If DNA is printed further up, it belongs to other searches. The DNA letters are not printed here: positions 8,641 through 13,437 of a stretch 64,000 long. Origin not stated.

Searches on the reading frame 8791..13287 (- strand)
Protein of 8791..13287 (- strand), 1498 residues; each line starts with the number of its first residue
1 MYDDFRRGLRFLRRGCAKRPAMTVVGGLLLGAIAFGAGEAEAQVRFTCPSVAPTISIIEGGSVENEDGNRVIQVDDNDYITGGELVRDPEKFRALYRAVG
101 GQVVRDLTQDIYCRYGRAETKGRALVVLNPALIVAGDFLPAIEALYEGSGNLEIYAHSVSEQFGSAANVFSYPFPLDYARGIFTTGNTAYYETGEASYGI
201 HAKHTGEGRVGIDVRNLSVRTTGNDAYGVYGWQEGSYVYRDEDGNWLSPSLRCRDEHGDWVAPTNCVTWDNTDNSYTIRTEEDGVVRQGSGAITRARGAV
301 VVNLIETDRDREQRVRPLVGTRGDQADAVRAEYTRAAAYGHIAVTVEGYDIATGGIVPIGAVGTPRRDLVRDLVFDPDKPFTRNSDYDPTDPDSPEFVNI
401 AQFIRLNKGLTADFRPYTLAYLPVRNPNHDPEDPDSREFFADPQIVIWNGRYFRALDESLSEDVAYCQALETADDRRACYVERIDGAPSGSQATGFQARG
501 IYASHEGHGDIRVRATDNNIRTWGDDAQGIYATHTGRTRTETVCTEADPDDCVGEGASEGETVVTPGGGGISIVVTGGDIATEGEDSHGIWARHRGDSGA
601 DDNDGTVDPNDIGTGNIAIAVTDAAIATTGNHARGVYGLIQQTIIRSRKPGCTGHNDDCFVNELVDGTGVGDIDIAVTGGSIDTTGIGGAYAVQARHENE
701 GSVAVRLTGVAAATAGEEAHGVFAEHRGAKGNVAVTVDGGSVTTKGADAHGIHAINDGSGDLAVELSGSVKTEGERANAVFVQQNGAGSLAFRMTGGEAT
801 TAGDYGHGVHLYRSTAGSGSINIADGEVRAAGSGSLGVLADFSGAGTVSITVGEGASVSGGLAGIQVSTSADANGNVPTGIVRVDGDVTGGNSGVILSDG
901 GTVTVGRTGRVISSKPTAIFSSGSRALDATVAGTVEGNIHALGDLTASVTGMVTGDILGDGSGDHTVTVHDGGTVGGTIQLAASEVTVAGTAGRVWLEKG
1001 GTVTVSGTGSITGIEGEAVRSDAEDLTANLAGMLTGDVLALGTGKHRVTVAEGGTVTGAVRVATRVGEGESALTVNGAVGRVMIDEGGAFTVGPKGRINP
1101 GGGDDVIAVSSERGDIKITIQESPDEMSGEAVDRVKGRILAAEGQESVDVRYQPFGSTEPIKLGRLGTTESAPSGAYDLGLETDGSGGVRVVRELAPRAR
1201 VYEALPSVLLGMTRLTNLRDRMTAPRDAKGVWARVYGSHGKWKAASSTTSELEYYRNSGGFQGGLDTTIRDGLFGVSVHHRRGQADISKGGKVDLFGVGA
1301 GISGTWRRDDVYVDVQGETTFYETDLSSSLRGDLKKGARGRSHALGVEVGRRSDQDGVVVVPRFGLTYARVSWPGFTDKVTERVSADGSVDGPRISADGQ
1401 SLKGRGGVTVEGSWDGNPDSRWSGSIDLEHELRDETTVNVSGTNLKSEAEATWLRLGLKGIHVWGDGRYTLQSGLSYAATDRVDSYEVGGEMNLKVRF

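Call 6: search_protein_families(library=pfam, proteins=[window:8791-13287:-])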
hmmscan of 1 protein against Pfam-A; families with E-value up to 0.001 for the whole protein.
window:8791-13287:- (1498 aa): 0 families

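Call 7: search_protein_families(library=ncbifam, proteins=[window:8791-13287:-])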
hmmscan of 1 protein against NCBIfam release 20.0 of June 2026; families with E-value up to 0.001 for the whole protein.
window:8791-13287:- (1498 aa): 0 families

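Call 9: find_related_loci(query=window:8791-13287:-, collection=genome_contigs, flank=3000)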
Query window:8791-13287:- (1498 aa) in genome_contigs; peptide patterns used: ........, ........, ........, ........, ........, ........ (x = any residue, [..] = any of these).
26 stretches matched a pattern, but none encodes a relative of the query by tblastn (E <= 1e-3).

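Call 14: find_homologous_proteins(query=window:8791-13287:-)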
Query window:8791-13287:- (1498 aa): 48 proteins with E <= 0.001 among 8000 candidates.
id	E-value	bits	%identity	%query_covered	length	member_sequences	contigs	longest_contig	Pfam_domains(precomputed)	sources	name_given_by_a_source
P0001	0.0e+0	3336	100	100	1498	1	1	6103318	-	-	-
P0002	0.0e+0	1770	52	67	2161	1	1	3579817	-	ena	-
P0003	0.0e+0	1576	45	69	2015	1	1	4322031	-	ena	-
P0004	0.0e+0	1497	47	69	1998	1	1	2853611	-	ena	-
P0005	0.0e+0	1432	48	69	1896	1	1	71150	PF03797.26,PF04519.20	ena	-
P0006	0.0e+0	1406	50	67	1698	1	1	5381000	PF03797.26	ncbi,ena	-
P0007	0.0e+0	1305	52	93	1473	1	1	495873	PF03797.26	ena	-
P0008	0.0e+0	1287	40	98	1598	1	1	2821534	PF03797.26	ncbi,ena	-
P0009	0.0e+0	1276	48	93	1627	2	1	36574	PF03797.26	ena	-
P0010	0.0e+0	1264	53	50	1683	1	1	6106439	-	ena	-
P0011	0.0e+0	1228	48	93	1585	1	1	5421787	PF03797.26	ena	-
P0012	0.0e+0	1193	47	93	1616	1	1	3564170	-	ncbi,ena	-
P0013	0.0e+0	1183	46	93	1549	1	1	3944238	-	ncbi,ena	-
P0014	0.0e+0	1176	47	90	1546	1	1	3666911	-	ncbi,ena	-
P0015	0.0e+0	1167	46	94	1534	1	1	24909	PF03797.26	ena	-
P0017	4.3e-287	974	50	69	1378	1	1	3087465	PF03797.26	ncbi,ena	-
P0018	5.1e-255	868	40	98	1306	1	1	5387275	-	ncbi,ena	-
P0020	1.0e-243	830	45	39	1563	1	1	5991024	-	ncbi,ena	-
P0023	1.8e-230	786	40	59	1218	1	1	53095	PF03797.26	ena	-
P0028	6.1e-188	645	35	65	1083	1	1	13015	PF03797.26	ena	-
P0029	1.5e-187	644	35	59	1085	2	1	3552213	PF03797.26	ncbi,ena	-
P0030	7.9e-181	622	40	64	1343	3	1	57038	PF03797.26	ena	-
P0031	8.7e-180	618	34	100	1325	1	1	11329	PF03797.26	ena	-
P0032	2.2e-178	614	36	95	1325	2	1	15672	PF03797.26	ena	-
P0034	1.3e-167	578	30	61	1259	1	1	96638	PF03797.26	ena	-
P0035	7.7e-159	549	34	67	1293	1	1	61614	PF03797.26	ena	-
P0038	2.6e-141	491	30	66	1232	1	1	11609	PF03797.26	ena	-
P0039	1.1e-121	426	34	36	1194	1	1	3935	PF03797.26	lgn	-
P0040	1.0e-109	386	41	18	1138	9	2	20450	PF03797.26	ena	-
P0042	1.1e-103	366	29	56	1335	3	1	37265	PF03797.26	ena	-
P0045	5.5e-94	334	29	58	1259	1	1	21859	PF03797.26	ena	-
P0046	1.2e-86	310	43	24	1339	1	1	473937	PF03797.26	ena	-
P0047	6.6e-80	287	34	57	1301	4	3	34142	PF03797.26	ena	-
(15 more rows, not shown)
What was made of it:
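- Checked: This matches the database gene call P0001 (call 14). Caveat: the window seems to come from a 6.1-Mb contig (call 14).
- The database gene call starts at 13287 (call 14).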

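Call 15: find_encoding_contigs(protein=window:8791-13287:-, flank=5000, max_places=10)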
Protein window:8791-13287:- (1498 aa): no gene with exactly this product is on record in the collection.

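Call 18: find_encoding_contigs(protein=P0010, flank=4000, max_places=4)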
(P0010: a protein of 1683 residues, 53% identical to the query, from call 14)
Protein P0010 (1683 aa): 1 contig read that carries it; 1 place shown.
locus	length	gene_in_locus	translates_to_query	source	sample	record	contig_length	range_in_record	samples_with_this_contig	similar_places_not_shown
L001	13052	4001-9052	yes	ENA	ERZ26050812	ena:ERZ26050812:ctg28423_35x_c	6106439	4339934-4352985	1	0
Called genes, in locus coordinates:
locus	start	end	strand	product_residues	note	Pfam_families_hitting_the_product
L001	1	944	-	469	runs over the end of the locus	PF20123:DUF6513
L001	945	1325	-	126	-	PF01329:Pterin_4a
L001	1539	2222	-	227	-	PF01493:GXGXG (weak)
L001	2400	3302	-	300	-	PF13522:GATase_6, PF13537:GATase_7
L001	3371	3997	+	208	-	-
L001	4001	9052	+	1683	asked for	-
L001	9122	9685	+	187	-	PF06776:IalB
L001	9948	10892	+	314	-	PF00795:CN_hydrolase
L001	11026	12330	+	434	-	-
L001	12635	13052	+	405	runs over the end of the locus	PF01063:Aminotran_4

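Call 19: find_encoding_contigs(protein=P0007, flank=4000, max_places=4)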
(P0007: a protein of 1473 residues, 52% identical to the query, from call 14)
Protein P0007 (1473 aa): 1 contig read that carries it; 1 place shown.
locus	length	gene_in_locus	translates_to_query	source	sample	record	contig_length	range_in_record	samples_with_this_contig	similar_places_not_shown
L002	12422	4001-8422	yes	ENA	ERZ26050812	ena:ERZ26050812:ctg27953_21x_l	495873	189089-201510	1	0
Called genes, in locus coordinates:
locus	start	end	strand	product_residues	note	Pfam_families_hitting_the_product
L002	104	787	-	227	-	PF01493:GXGXG (weak)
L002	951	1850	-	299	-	PF13522:GATase_6, PF13537:GATase_7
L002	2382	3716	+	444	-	PF01609:DDE_Tnp_1 (weak)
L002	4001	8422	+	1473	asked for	PF03797:Autotransporter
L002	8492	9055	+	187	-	PF06776:IalB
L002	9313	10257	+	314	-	PF00795:CN_hydrolase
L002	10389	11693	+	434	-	-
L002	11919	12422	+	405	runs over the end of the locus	PF01063:Aminotran_4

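Call 22: list_cluster_members(proteins=[P0006, P0008, P0012, P0013, P0014, P0017, P0018, P0020, P0029])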
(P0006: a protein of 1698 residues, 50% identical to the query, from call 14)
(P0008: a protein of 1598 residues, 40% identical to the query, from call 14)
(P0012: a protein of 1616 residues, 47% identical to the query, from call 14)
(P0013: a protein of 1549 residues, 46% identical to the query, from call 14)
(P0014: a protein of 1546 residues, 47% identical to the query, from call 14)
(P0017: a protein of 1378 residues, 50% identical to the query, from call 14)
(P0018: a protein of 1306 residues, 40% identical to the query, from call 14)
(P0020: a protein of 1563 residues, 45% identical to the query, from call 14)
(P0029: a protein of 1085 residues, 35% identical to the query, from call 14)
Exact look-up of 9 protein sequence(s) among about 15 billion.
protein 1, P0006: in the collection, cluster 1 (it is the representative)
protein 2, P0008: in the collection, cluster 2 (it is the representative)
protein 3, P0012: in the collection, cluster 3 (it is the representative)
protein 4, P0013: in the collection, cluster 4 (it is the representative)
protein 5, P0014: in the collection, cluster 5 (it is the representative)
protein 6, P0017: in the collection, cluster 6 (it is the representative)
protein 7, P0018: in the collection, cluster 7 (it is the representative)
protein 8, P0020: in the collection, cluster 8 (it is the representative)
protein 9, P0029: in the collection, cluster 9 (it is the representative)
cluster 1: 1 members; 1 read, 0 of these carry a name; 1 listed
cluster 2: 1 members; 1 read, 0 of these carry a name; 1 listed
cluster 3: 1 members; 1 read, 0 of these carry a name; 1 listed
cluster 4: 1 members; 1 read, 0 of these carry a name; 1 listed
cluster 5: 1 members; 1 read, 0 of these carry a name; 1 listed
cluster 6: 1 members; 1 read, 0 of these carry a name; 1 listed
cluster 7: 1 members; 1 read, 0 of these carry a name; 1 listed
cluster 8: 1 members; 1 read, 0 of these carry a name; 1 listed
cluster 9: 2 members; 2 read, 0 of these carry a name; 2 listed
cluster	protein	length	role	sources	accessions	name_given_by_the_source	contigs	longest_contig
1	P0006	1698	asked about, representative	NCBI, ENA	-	-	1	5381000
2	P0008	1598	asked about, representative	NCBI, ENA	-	-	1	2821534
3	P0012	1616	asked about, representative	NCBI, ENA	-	-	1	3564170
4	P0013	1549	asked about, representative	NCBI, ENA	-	-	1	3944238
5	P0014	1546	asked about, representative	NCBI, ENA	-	-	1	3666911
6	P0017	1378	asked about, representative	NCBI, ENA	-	-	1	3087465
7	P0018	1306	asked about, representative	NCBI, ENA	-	-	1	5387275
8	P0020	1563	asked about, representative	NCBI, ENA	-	-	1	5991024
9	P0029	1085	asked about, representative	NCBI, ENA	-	-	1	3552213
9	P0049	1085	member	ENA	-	-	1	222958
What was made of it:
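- Tried and rejected: Names or accessions for the NCBI homologs through cluster look-up (call 22).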

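Call 26: find_related_loci(query=window:8791-13287:-, collection=metagenome_contigs, flank=3000)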
Query window:8791-13287:- (1498 aa) in metagenome_contigs; peptide patterns used: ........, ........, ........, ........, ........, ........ (x = any residue, [..] = any of these).
61 stretches matched a pattern, but none encodes a relative of the query by tblastn (E <= 1e-3).
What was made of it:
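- Tried and rejected: The single-protein scans of genome_contigs and metagenome_contigs found no close relative (calls 9, 26).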

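Call 28: find_related_loci(query=A1, collection=genome_contigs, flank=2500)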
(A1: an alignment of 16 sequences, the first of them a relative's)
Query A1 (1498 aa) in genome_contigs; peptide patterns used: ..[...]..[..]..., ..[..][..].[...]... (x = any residue, [..] = any of these).
62 stretches matched a pattern; 15 encode a relative of the query (tblastn E <= 1e-3); 14 distinct loci.
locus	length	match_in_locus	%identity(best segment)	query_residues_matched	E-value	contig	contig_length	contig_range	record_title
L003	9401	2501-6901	46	111-1498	0e+0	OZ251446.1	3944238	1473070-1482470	MAG: Alphaproteobacteria bacterium isolate 4a82845b-346e-4bd1-b170-acd391575f3a genome assembly, chromosome: 1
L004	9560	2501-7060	45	41-1460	0e+0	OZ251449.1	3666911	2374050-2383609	MAG: Alphaproteobacteria bacterium isolate 02c84b84-2ec1-47c2-b806-535ae8168f41 genome assembly, chromosome: 1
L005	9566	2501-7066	46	111-1498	0e+0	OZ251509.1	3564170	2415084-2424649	MAG: Alphaproteobacteria bacterium isolate c58df884-ff44-4a62-8948-53011581409f genome assembly, chromosome: 1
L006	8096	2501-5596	50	7-1040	0e+0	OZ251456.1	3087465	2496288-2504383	MAG: bacterium isolate 40c3c2bc-7189-494c-ad94-02bb7458a69d genome assembly, chromosome: 1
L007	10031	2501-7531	49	73-1498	0e+0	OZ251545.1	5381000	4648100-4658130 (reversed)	MAG: Gammaproteobacteria bacterium isolate 804a2bfb-9c7e-4e06-b795-02af6ddb82b1 genome assembly, chromosome: 1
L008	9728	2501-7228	40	38-1498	0e+0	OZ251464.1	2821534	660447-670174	MAG: Alphaproteobacteria bacterium isolate 6f72c6ff-155a-453e-af39-75dfec601056 genome assembly, chromosome: 1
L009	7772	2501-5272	44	111-1072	0e+0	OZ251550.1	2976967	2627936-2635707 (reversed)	MAG: Nitrospirales bacterium isolate d59870a2-bf11-498b-9867-9f61eb436578 genome assembly, chromosome: 1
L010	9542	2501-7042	45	39-1498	3e-117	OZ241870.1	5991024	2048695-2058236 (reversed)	MAG: Gammaproteobacteria bacterium isolate ca35ea08-545d-4259-bb59-35f508f037d2 genome assembly, chromosome: 1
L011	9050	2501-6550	33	33-1498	2e-99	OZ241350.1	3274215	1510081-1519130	MAG: Alphaproteobacteria bacterium isolate 81bb0e76-f755-4ee3-a3aa-f420175a6091 genome assembly, chromosome: 1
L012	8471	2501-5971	32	39-1498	9e-85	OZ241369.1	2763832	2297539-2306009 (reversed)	MAG: Alphaproteobacteria bacterium isolate a6466d14-aa2a-4488-8e79-5038ab0a8c4b genome assembly, chromosome: 1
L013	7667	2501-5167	32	39-1093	2e-72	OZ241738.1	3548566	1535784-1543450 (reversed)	MAG: Alphaproteobacteria bacterium isolate d8927372-aabd-44cb-9c9e-7bd42c52962c genome assembly, chromosome: 1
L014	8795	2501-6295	40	36-1498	0e+0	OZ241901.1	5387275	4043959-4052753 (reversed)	MAG: Gammaproteobacteria bacterium isolate 65898e9d-28f9-48af-9959-824c109e8cbf genome assembly, chromosome: 1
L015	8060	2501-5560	35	46-1468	4e-117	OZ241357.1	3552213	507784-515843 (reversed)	MAG: Alphaproteobacteria bacterium isolate 88d555cd-2633-4b86-a1be-1e9adaae3909 genome assembly, chromosome: 1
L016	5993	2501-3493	27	499-876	3e-5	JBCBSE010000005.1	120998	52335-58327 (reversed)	MAG: Pseudomonadota bacterium isolate J06638_16 NODE_5_length_120998_cov_9.217820, whole genome shotgun sequence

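Call 33: find_encoding_contigs(protein=P0047, flank=1500, max_places=10)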
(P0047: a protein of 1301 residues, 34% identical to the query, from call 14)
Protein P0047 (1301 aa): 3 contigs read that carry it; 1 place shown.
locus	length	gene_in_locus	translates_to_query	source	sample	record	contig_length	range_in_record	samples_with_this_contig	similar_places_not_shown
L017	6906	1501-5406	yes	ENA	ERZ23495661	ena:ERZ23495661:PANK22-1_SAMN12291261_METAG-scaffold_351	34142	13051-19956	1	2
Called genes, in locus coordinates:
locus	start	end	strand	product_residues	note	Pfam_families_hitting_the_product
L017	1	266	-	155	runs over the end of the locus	-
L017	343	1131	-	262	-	PF08543:Phos_pyr_kin, PF00294:PfkB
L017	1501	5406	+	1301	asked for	PF03797:Autotransporter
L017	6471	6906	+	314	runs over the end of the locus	PF02091:tRNA-synt_2e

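Call 34: find_encoding_contigs(protein=P0040, flank=1500, max_places=10)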
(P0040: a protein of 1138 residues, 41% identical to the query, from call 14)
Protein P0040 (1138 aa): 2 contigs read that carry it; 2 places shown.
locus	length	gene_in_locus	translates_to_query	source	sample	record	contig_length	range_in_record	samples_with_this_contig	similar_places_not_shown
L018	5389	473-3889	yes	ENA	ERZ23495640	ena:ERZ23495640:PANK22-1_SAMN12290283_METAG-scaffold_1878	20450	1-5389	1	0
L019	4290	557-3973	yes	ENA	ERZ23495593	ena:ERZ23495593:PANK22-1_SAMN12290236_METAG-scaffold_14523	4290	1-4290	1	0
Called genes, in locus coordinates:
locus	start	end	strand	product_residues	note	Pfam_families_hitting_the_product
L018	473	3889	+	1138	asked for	PF03797:Autotransporter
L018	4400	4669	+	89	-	PF09527:ATPase_gene1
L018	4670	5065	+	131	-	-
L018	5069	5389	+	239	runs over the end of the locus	PF00119:ATP-synt_A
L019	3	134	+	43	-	?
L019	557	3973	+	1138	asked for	PF03797:Autotransporter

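Call 37: search_solved_structures(query=A1, max_evalue=0.01)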
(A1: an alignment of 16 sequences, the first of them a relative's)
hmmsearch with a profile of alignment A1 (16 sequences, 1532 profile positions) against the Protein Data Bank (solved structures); distinct sequences matched with E-value up to 0.01: 0.
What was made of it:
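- Tried and rejected: The full-length profile against PDB sequences gave no hit (call 37).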

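Call 39: search_protein_families(library=pfam, alignment_id=A1, max_evalue=0.01)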
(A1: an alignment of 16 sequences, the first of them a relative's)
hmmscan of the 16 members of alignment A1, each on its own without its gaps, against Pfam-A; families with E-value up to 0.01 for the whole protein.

A. member 1, P0001 (1498 aa): 0 families

B. families by the number of members that match (of 16 scanned): 3 families
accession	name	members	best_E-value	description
PF03797.25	Autotransporter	6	4.9e-30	Autotransporter beta-domain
PF04519.19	Bactofilin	1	4.4e-05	Polymer-forming cytoskeletal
PF14810.12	TGT_C2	1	0.00015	Patch-forming domain C2 of tRNA-guanine transglycosylase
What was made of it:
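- On Type Va (classical) autotransporter: Six of 16 aligned homologs do hit PF03797, best E 5e-30 (call 39).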

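Call 57: find_encoding_contigs(protein=P0028, flank=2500, max_places=6)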
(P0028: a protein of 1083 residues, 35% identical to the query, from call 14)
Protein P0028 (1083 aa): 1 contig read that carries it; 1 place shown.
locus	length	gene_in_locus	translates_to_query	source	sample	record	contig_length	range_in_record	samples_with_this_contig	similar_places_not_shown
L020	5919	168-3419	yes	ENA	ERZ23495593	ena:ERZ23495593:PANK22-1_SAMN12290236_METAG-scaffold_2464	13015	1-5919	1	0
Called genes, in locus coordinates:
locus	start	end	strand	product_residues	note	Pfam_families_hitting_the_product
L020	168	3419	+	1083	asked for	PF03797:Autotransporter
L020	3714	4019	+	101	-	-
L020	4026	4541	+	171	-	-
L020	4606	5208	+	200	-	PF16867:DMSP_lyase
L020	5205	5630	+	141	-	-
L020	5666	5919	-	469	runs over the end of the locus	PF01425:Amidase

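Call 58: find_encoding_contigs(protein=P0015, flank=2500, max_places=6)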
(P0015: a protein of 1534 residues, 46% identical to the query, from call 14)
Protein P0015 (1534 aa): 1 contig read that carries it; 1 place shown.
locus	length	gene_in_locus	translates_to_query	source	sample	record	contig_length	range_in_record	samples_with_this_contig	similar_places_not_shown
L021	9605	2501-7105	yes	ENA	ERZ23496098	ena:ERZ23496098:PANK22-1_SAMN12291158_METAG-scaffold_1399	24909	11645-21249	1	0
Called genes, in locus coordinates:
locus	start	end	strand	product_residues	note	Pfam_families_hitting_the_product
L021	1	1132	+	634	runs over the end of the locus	PF00012:HSP70, PF06723:MreB_Mbl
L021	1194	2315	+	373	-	PF00226:DnaJ, PF01556:DnaJ_C, PF00684:DnaJ_CXXCXGXG, PF27439:DnaJ_C_2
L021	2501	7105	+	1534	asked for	PF03797:Autotransporter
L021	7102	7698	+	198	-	PF06776:IalB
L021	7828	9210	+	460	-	PF00909:Ammonium_transp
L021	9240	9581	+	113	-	PF01740:STAS, PF13466:STAS_2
